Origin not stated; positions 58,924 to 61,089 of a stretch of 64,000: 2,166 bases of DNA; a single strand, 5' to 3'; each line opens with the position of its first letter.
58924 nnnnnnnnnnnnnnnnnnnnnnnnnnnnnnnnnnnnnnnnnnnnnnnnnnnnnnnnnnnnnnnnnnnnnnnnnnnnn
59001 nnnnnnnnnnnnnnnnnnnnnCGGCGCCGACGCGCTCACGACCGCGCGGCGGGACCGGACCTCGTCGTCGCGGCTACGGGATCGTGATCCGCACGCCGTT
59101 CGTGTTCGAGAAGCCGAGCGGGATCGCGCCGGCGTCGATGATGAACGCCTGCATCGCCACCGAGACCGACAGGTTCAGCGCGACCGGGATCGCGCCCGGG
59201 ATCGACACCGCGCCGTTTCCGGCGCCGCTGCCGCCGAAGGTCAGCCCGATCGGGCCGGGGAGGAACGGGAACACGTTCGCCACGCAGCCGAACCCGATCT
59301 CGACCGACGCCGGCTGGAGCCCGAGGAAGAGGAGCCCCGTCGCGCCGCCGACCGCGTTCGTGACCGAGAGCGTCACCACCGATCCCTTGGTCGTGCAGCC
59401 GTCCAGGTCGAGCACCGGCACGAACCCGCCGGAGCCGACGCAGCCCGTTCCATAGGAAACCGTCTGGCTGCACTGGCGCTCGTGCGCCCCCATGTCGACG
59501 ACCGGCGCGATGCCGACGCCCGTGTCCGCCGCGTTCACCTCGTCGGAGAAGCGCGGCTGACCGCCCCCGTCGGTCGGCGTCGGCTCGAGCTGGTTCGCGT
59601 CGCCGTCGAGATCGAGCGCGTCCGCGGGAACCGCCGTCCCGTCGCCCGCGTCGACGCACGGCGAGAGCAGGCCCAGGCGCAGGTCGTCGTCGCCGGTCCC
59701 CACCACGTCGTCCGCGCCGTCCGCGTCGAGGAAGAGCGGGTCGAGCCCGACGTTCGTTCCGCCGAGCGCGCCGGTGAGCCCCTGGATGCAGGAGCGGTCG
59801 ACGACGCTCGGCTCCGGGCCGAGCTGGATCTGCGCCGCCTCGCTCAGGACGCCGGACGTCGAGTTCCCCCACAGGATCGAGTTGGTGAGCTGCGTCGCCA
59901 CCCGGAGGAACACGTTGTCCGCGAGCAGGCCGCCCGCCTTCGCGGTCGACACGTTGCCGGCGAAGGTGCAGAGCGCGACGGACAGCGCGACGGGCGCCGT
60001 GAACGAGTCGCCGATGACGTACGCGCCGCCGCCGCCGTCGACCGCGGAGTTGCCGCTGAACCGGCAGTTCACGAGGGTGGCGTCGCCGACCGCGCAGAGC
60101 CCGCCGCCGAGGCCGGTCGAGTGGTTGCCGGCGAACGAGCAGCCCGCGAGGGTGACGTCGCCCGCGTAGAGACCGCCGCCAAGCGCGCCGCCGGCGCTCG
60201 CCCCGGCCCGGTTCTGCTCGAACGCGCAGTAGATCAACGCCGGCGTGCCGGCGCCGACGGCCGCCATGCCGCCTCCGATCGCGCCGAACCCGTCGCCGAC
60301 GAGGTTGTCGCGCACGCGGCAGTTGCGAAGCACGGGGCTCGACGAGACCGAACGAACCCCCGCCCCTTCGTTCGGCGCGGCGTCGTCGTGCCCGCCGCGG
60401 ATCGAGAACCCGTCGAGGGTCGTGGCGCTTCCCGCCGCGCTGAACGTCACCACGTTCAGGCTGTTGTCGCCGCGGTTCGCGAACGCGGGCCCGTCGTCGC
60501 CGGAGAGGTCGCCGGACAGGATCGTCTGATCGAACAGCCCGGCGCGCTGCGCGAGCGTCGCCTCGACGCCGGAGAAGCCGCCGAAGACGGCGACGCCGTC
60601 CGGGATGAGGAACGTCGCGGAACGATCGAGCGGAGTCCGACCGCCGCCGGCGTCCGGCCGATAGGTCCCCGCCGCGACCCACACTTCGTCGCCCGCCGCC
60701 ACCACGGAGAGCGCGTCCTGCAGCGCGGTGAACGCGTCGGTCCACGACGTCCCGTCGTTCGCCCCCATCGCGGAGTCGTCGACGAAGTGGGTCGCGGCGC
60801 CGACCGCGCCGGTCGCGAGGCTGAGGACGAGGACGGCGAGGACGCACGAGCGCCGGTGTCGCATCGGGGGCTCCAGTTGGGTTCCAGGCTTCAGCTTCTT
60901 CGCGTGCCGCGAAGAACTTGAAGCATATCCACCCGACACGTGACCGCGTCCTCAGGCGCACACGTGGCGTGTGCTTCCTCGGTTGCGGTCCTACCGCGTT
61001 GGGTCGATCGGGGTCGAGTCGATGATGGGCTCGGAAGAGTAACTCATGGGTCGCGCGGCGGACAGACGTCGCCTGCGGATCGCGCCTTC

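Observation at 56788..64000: Third ECF sigma is stop/start coupled to an M49-like HExxH peptidase and lies near a kinase-WD40 gene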

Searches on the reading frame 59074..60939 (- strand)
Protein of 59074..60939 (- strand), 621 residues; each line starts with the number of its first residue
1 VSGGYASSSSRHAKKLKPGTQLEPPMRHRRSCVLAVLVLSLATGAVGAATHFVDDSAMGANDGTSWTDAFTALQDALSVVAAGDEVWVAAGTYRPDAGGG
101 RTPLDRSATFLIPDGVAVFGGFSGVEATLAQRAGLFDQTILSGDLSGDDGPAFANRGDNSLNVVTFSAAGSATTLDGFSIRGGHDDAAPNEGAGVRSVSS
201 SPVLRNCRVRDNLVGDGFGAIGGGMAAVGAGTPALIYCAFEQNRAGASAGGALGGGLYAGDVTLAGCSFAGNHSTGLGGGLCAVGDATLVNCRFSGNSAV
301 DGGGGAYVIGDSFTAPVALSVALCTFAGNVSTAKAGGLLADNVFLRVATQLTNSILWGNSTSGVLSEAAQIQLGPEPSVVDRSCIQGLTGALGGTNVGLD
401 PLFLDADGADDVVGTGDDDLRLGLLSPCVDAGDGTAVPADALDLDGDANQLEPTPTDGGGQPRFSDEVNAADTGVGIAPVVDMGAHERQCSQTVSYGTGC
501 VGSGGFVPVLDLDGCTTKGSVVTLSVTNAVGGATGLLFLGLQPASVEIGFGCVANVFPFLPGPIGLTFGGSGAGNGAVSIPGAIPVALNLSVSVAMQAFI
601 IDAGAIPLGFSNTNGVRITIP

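Call 7: search_protein_families(library=pfam, proteins=[window:59074-60939:-], max_evalue=0.01)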
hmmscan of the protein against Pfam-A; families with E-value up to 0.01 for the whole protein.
window:59074-60939:- (621 aa): 3 families
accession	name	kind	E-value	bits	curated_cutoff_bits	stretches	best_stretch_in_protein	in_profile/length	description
PF13229.12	Beta_helix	-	9.4e-06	25.8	25.9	1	181-313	42-149/158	Right handed beta helix region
PF02415.23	Chlam_PMP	-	0.00024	21.5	20.6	0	267-283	2-18/19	Chlamydia polymorphic membrane protein (Chlamydia_PMP) repeat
PF07602.17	DUF1565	-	0.00027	20.8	20.3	0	59-211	5-143/257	Protein of unknown function (DUF1565)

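Call 8: search_protein_families(library=ncbifam, proteins=[window:59074-60939:-], max_evalue=0.01)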
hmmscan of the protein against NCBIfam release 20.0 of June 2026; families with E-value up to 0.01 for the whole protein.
window:59074-60939:- (621 aa): 1 family
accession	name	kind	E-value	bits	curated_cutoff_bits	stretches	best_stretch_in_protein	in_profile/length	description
NF047854.1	LIC10774_subfam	equivalog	0.0015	17.5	380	1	47-215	57-213/358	LIC10774/LIC10365 family surface protein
